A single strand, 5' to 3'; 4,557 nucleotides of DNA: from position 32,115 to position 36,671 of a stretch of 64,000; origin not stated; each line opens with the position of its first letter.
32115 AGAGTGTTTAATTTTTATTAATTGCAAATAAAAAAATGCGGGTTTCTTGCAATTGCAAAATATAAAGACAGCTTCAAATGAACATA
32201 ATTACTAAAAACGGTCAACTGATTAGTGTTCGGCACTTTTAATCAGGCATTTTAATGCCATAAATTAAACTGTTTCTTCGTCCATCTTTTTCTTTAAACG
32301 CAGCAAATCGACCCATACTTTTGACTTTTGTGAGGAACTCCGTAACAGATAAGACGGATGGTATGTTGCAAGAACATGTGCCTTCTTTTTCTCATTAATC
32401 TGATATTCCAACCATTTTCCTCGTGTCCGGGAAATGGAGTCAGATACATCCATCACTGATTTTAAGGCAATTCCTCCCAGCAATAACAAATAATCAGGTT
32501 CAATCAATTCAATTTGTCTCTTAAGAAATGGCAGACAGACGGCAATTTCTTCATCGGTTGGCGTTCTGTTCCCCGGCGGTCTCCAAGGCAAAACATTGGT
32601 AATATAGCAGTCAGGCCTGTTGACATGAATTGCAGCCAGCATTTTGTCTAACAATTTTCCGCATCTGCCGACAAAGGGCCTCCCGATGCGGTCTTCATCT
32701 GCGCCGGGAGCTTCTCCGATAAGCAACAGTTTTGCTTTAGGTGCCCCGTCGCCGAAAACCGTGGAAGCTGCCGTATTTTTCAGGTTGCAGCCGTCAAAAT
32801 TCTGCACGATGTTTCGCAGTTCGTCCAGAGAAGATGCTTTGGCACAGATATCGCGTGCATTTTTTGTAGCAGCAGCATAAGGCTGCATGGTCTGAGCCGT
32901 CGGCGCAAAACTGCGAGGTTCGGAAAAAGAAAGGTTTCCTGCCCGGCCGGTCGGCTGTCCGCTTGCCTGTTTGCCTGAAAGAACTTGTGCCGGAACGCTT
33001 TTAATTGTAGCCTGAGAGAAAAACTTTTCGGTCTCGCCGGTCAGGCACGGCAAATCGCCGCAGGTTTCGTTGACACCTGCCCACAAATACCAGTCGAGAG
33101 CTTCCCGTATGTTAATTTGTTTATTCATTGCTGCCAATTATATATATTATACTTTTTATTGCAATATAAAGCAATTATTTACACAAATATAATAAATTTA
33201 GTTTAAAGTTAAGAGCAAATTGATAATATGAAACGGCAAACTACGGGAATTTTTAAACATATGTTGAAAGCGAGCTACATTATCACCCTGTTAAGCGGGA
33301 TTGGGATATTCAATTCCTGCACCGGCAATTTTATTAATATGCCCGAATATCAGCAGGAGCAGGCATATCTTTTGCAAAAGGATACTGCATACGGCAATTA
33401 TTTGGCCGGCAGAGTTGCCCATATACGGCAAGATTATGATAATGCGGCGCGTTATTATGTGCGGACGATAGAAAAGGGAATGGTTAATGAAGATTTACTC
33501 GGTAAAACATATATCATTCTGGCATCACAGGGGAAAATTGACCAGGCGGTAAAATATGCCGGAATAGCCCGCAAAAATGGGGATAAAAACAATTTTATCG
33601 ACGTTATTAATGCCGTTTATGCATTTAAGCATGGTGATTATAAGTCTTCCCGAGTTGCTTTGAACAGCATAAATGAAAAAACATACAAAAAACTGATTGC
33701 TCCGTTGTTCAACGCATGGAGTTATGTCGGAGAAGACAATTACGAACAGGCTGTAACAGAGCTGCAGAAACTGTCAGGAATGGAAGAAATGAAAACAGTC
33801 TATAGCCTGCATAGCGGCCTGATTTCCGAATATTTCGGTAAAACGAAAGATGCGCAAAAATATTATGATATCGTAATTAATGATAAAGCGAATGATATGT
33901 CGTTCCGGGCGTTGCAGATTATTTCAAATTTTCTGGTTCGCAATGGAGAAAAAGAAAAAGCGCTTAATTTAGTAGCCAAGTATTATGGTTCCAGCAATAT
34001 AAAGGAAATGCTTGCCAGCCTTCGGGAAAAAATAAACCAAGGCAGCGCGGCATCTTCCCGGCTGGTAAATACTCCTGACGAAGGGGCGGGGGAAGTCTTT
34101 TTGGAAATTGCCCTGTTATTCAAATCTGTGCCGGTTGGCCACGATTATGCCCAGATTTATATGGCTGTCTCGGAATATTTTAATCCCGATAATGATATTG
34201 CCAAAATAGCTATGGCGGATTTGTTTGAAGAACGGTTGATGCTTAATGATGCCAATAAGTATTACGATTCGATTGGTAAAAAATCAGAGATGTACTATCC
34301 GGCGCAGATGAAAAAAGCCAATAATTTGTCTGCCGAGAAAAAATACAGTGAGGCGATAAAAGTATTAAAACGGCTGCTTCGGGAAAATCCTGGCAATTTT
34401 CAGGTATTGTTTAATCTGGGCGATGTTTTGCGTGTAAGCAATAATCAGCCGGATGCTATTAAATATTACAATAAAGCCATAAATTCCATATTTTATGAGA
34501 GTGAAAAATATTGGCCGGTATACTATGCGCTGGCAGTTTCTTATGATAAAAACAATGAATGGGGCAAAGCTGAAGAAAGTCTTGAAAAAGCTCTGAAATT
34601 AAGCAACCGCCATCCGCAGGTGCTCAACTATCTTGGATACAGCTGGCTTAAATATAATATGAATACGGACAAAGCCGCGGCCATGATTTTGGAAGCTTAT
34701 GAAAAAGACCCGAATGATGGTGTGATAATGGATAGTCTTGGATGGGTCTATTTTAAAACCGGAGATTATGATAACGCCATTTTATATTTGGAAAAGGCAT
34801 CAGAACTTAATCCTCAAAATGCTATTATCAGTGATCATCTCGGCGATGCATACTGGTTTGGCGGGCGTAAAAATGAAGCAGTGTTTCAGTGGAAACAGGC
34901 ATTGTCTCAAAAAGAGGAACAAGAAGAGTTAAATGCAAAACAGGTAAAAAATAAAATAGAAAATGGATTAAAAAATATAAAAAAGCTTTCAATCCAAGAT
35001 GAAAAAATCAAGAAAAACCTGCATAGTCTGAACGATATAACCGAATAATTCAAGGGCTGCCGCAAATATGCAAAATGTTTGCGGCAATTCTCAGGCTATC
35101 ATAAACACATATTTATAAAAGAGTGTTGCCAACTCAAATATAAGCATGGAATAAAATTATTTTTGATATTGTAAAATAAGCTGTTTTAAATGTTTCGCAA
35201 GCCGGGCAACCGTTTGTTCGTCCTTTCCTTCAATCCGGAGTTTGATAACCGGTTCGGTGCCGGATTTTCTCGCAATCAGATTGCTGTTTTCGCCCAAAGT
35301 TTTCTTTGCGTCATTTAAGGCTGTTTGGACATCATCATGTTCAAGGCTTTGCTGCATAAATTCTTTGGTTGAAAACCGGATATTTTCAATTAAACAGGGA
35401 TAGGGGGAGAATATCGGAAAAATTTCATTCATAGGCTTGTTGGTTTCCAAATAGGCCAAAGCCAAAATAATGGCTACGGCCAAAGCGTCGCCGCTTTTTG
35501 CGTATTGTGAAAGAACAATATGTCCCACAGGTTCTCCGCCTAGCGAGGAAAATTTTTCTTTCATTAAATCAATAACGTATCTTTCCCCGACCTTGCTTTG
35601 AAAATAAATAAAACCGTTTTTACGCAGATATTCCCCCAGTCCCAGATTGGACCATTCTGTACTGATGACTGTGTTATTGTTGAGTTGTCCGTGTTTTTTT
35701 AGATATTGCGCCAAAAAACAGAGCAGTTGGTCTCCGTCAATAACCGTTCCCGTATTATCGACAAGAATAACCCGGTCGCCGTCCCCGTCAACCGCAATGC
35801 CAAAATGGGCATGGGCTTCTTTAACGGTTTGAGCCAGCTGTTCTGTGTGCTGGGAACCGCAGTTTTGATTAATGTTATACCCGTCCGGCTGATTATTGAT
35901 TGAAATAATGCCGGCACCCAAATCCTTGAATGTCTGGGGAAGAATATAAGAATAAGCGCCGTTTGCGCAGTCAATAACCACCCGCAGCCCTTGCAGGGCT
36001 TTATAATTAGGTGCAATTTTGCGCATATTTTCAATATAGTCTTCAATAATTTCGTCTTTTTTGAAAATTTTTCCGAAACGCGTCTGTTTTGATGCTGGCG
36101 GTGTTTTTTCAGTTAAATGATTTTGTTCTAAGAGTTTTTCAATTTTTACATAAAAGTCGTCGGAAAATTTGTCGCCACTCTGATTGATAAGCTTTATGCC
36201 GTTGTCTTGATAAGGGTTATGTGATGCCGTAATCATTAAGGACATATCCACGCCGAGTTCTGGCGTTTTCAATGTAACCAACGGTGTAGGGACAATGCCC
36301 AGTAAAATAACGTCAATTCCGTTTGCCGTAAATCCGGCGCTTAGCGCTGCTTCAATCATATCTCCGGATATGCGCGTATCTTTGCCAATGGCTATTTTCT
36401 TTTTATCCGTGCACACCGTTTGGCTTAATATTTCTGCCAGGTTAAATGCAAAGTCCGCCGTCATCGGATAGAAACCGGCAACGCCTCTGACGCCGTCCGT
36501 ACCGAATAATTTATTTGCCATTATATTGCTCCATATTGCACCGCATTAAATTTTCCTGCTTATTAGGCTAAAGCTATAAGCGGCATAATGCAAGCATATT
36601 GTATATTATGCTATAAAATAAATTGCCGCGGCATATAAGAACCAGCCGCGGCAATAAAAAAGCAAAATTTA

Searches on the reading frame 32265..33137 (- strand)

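Call 34: search_protein_families(library=pfam, proteins=[window:32265-33137:-], max_evalue=0.001)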
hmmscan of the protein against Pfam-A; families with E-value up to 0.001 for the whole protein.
window:32265-33137:- (290 aa): 1 family
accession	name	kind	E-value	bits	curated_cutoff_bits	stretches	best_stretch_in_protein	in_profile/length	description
PF03167.25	UDG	-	7.1e-37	127.1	24.3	1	128-278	1-140/141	Uracil DNA glycosylase superfamily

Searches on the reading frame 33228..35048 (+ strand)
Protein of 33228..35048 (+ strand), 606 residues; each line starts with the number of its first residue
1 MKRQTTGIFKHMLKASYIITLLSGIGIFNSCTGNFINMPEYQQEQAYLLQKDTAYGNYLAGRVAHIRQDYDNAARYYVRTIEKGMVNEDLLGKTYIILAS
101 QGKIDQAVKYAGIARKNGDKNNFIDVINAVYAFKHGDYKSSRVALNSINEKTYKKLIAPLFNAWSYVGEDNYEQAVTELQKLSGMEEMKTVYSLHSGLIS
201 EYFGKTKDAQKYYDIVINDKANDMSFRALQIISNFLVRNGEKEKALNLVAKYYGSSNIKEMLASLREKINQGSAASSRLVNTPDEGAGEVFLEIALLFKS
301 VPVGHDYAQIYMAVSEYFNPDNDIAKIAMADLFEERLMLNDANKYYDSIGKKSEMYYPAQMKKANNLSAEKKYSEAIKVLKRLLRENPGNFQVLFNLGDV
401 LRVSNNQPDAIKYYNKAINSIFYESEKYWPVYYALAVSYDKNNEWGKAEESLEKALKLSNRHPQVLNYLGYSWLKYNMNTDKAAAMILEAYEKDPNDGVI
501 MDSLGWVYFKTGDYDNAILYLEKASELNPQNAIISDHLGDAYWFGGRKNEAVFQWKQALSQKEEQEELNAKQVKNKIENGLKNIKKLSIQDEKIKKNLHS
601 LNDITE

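Call 34: search_protein_families(library=pfam, proteins=[window:33228-35048:+], max_evalue=0.001)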
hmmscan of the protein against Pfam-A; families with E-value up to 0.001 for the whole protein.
window:33228-35048:+ (606 aa): 17 families
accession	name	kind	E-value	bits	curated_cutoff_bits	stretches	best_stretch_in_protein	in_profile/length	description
PF07719.23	TPR_2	-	5.7e-29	98.3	27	2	504-531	7-34/34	Tetratricopeptide repeat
PF13432.12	TPR_16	-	5.2e-26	91.1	32.7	2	363-418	3-58/65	Tetratricopeptide repeat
PF13428.12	TPR_14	-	5.5e-20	70.3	23.5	0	361-399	5-43/44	Tetratricopeptide repeat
PF00515.34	TPR_1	-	1.6e-19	69.2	27.8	2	504-531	7-34/34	Tetratricopeptide repeat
PF13424.12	TPR_12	-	1.8e-19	70.1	30.1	2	482-527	28-74/77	Tetratricopeptide repeat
PF13181.12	TPR_8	-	6.4e-18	63.8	25.7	1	504-531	7-34/34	Tetratricopeptide repeat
PF14559.12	TPR_19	-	8.3e-18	64.9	25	1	369-417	3-51/68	Tetratricopeptide repeat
PF13414.12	TPR_11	-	1.1e-15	57.5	26.8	1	507-543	3-39/42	TPR repeat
PF13176.12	TPR_7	-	9.9e-15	53.8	27.9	0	502-530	3-33/36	Tetratricopeptide repeat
PF13174.12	TPR_6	-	1.6e-14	53.9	26.3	0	504-530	6-32/33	Tetratricopeptide repeat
PF13431.12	TPR_17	-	1.8e-14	53.1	24.4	0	488-518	3-33/34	Tetratricopeptide repeat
PF12895.13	ANAPC3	-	1.8e-08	35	27.2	0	488-532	13-56/82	Anaphase-promoting complex, cyclosome, subunit 3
PF23914.1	TPR_CcmH_CycH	-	3.4e-08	33.9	42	1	442-531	63-154/158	Cytochrome c-type biogenesis protein H TPR domain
PF25064.1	ARM_TT21_5th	-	3.7e-08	34.1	27.8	0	370-455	14-98/117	TT21 fifth ARM repeats domain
PF13374.12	TPR_10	-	5.5e-07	29.8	27.5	0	500-524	4-28/42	Tetratricopeptide repeat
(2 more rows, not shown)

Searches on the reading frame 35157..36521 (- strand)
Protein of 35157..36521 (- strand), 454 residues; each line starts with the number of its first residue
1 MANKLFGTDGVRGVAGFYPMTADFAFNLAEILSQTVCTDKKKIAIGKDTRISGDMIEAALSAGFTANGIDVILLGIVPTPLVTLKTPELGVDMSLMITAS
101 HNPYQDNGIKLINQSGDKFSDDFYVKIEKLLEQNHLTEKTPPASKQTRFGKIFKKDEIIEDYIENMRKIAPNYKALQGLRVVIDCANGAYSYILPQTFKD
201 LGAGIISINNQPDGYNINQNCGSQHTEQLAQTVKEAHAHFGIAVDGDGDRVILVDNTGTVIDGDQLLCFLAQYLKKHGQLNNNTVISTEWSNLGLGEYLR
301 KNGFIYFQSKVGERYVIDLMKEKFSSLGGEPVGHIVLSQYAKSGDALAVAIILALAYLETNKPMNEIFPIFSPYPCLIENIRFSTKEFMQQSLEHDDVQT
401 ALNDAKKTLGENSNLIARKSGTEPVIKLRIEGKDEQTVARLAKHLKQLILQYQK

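Call 40: search_protein_families(library=pfam, proteins=[window:35157-36521:-], max_evalue=0.00001)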
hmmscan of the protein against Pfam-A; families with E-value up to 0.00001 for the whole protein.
window:35157-36521:- (454 aa): 4 families
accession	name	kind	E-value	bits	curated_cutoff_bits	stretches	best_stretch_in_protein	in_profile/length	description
PF02878.22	PGM_PMM_I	-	3.5e-39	134.1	22.5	1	4-135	2-135/138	Phosphoglucomutase/phosphomannomutase, alpha/beta/alpha domain I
PF02880.22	PGM_PMM_III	-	2.1e-21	76.6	20.7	1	262-368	1-108/115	Phosphoglucomutase/phosphomannomutase, alpha/beta/alpha domain III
PF02879.22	PGM_PMM_II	-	1.8e-19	70.6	29.3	1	160-258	1-103/103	Phosphoglucomutase/phosphomannomutase, alpha/beta/alpha domain II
PF00408.26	PGM_PMM_IV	-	3.9e-11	43.3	23.1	1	392-444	12-64/68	Phosphoglucomutase/phosphomannomutase, C-terminal domain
